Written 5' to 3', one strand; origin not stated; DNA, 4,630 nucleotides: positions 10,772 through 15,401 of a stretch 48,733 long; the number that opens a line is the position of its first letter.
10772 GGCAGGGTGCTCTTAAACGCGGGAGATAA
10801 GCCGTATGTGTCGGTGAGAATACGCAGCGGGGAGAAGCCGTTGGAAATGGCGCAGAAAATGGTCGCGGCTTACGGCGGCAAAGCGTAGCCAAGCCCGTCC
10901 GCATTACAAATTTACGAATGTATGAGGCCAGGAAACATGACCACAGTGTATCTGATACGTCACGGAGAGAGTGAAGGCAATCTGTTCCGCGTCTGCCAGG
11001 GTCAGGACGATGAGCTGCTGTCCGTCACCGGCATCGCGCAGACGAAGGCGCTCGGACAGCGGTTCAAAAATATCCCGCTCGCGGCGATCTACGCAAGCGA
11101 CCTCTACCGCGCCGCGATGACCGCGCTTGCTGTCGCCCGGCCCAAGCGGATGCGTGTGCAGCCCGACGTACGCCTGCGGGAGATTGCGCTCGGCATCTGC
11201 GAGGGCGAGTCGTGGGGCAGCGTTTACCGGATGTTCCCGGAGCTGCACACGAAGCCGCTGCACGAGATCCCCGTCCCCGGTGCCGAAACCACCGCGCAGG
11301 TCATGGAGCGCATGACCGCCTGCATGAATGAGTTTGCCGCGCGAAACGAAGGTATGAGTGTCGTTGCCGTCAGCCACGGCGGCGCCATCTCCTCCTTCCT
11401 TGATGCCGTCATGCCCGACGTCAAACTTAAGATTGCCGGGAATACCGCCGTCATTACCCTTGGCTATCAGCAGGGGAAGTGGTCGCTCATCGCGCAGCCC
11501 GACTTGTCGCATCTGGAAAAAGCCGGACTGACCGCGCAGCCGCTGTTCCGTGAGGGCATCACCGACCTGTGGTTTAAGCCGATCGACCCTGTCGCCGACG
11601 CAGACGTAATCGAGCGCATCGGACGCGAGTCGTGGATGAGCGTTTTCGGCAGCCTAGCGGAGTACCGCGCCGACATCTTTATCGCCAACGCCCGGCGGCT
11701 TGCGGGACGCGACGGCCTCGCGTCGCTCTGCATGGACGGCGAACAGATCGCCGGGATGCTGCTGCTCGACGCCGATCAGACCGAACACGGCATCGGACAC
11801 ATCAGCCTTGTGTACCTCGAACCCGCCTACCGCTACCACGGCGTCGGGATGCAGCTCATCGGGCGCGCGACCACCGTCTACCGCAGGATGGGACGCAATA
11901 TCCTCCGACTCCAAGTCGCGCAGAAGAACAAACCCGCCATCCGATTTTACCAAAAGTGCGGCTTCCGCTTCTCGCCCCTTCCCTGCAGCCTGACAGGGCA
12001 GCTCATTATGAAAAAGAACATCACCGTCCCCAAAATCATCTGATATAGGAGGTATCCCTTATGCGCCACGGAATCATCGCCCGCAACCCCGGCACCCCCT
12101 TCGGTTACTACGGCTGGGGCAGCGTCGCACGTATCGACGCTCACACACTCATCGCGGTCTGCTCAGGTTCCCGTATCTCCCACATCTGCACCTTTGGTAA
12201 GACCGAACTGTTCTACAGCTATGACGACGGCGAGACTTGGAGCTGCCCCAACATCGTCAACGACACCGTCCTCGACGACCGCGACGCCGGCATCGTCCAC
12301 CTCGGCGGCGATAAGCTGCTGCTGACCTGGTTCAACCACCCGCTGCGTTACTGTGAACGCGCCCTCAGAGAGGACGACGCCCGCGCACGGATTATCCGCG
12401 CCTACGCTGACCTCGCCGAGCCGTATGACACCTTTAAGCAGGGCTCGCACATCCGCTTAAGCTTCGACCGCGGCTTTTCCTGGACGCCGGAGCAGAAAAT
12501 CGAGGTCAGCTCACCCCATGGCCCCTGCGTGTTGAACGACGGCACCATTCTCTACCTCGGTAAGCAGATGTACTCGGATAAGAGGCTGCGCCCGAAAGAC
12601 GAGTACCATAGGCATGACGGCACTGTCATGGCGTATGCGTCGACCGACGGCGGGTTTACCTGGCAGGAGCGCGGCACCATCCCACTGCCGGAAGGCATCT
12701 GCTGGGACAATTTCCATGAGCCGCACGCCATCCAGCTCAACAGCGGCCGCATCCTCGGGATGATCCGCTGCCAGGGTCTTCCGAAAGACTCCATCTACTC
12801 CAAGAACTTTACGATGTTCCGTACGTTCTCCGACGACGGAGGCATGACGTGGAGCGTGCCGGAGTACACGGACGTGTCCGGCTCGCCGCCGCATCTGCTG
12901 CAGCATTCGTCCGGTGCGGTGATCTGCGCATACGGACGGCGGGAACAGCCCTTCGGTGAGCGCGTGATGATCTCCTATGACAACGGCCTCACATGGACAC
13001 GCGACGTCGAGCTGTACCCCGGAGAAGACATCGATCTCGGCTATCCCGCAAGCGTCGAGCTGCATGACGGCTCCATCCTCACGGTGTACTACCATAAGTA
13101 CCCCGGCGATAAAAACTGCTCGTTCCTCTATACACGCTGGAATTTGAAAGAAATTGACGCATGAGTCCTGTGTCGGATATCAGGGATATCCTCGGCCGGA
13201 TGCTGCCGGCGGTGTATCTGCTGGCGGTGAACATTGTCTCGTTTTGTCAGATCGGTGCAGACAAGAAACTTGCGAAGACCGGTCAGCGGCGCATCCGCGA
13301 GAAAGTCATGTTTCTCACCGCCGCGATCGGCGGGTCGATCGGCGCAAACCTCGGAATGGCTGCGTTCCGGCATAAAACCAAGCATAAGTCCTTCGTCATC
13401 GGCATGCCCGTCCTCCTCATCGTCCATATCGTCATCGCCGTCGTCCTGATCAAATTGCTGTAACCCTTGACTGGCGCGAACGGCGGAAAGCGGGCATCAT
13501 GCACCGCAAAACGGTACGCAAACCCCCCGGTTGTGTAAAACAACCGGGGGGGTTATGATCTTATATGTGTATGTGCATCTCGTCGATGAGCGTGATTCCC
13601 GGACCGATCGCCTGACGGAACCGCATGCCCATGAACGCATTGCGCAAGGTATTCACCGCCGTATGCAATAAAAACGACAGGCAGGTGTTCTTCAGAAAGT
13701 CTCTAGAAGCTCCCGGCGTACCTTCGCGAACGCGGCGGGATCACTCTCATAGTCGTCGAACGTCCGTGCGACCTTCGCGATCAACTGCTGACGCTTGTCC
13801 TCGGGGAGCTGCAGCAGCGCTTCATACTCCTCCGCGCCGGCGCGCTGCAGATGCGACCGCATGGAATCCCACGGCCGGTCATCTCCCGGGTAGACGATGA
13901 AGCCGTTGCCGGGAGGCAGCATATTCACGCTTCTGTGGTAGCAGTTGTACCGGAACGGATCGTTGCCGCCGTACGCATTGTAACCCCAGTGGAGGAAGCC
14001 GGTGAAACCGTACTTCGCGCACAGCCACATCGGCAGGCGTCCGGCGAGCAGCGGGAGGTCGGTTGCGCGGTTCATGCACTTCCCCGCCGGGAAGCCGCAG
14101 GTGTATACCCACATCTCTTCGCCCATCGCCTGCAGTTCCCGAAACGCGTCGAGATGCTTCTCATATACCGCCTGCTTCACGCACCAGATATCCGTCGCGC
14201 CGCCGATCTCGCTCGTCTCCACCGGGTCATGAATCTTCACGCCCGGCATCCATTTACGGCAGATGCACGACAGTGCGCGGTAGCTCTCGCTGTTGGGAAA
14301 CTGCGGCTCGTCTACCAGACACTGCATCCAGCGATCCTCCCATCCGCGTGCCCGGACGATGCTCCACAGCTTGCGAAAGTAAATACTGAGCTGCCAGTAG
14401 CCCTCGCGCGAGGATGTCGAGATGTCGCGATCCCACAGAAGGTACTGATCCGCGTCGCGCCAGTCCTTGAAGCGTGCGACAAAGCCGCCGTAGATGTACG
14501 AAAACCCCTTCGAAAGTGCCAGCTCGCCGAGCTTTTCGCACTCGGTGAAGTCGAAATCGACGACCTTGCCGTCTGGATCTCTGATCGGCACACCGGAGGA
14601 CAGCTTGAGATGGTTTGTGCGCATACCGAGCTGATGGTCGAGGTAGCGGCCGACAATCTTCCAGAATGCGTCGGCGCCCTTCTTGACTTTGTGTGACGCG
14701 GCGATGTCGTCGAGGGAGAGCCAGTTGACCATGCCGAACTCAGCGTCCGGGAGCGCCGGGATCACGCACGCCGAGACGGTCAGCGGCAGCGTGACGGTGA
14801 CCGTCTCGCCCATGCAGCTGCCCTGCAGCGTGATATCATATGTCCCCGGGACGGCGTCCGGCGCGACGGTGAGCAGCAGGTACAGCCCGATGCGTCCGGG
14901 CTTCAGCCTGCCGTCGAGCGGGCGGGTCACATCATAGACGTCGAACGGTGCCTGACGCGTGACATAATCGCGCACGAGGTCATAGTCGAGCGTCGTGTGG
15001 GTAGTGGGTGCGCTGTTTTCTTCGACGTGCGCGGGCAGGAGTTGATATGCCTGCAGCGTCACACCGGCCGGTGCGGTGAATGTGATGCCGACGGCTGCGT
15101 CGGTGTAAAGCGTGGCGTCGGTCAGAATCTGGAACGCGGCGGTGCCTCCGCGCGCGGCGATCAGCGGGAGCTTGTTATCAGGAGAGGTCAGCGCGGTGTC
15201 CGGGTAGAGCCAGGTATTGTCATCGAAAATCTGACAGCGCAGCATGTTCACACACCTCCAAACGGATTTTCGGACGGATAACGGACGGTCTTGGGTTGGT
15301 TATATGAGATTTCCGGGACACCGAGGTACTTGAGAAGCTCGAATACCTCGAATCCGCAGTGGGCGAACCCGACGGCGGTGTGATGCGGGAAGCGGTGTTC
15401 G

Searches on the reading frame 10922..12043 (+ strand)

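Call 71: search_protein_families(library=pfam, proteins=[window:10922-12043:+], max_evalue=0.0001)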
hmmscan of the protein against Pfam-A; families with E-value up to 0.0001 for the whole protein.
window:10922-12043:+ (373 aa): 5 families
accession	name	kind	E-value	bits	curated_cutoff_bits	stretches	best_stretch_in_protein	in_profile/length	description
PF00300.27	His_Phos_1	-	3.8e-40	138.1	21.7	1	9-190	1-189/194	Histidine phosphatase superfamily (branch 1)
PF00583.31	Acetyltransf_1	-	1.7e-13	51.3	20.7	1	265-348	33-116/116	Acetyltransferase (GNAT) family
PF13508.13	Acetyltransf_7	-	1.8e-10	41.5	27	1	272-349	10-83/84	Acetyltransferase (GNAT) domain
PF13673.13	Acetyltransf_10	-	8.1e-10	39.2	23.6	1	268-351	34-110/128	Acetyltransferase (GNAT) domain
PF08445.16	FR47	-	1.8e-05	25.1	22.1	1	290-349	20-78/86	FR47-like protein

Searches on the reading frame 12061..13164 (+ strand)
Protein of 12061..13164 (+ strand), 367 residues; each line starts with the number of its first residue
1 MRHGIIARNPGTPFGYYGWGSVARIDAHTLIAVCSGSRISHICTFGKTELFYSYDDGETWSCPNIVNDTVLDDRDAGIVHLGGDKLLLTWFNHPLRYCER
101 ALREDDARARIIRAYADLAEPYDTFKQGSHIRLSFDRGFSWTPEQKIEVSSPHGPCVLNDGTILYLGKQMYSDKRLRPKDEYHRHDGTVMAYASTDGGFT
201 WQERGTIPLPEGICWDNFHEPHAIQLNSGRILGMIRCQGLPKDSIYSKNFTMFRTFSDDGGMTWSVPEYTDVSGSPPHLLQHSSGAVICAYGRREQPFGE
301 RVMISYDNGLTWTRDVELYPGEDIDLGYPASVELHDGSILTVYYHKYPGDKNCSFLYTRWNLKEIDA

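Call 71: search_protein_families(library=pfam, proteins=[window:12061-13164:+], max_evalue=0.0001)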
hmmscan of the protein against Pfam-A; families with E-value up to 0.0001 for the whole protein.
window:12061-13164:+ (367 aa): 2 families
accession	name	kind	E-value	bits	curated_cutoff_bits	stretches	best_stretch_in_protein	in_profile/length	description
PF13088.12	BNR_2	-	1.3e-13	51.4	31.4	1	132-339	85-275/277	BNR repeat-like domain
PF02012.26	BNR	-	7.3e-08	31.7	27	0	256-265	2-11/12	BNR/Asp-box repeat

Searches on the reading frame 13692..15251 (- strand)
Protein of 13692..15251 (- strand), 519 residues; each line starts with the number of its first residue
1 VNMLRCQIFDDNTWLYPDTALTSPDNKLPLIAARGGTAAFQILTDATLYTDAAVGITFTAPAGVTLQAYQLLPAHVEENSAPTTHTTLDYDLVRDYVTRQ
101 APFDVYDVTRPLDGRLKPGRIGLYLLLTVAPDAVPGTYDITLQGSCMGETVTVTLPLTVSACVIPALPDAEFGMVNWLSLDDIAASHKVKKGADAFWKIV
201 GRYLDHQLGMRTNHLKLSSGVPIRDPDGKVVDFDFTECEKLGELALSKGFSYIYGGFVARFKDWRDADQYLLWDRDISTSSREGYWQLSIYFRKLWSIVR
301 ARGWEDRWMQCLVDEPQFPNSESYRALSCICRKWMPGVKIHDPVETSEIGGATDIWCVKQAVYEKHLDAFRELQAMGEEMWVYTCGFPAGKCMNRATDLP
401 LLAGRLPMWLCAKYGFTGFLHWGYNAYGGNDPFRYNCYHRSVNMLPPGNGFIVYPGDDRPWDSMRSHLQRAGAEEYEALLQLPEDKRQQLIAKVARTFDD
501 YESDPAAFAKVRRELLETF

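Call 16: search_protein_families(library=pfam, proteins=[window:13692-15251:-], max_evalue=0.001)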
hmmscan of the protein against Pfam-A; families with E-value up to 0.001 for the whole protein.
window:13692-15251:- (519 aa): 1 family
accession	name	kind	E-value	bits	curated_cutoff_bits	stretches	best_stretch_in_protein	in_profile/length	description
PF13320.12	GH123_cat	-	1.7e-29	103.6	23.1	1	228-479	67-321/324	Glycoside hydrolase 123, catalytic domain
